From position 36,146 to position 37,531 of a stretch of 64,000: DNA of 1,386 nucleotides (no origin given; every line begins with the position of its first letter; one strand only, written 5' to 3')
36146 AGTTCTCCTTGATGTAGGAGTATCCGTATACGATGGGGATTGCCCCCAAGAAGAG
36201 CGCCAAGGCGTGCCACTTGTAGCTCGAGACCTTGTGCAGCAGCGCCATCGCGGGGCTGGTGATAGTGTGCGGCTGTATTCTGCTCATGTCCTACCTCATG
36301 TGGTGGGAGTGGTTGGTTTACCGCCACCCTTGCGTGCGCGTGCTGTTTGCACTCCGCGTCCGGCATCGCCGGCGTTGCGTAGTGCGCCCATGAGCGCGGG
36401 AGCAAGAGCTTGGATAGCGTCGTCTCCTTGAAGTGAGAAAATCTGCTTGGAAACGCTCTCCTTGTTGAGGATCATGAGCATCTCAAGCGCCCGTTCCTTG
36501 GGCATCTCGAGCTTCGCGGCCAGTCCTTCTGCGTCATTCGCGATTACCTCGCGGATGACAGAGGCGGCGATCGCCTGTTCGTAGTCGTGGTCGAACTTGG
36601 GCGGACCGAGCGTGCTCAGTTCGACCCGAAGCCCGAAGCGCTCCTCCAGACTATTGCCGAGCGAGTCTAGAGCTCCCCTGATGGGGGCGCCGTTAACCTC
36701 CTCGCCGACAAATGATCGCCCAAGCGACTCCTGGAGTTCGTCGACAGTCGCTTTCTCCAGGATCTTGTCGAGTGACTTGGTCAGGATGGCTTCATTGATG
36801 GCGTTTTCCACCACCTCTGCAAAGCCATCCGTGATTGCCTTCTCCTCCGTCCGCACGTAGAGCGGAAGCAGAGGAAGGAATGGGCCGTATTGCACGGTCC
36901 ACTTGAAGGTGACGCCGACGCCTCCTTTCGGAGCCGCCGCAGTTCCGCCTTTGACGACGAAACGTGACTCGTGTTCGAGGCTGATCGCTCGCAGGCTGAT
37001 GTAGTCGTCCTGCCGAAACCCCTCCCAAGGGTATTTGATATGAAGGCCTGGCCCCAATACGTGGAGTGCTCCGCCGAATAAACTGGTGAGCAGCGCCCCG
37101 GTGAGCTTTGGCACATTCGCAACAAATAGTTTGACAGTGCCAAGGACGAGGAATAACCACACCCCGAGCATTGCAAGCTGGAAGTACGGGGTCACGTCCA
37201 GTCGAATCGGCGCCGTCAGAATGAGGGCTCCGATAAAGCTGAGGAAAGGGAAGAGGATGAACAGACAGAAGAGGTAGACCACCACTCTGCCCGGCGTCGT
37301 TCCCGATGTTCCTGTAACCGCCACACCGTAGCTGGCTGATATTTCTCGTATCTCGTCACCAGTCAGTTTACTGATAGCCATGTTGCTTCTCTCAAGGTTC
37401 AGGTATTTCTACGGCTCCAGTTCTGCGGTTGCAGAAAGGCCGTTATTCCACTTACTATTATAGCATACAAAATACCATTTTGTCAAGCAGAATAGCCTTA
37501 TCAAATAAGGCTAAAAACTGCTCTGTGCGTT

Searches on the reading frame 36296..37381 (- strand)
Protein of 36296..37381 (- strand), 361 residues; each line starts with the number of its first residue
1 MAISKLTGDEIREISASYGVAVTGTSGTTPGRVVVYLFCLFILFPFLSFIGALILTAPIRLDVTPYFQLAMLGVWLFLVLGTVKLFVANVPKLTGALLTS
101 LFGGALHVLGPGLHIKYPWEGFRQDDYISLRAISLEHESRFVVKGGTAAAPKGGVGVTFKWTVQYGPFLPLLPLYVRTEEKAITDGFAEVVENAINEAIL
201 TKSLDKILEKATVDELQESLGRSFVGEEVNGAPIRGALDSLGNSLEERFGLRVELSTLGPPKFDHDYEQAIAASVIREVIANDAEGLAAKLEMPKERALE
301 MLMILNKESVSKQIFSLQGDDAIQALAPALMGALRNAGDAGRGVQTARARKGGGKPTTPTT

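Call 77: search_protein_families(library=pfam, proteins=[window:36296-37381:-], max_evalue=0.001)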
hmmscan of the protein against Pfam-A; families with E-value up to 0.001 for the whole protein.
window:36296-37381:- (361 aa): 1 family
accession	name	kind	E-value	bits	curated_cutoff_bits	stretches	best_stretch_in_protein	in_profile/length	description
PF01145.31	Band_7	-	2.2e-07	31.6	23.6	1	99-285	12-168/176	SPFH domain / Band 7 family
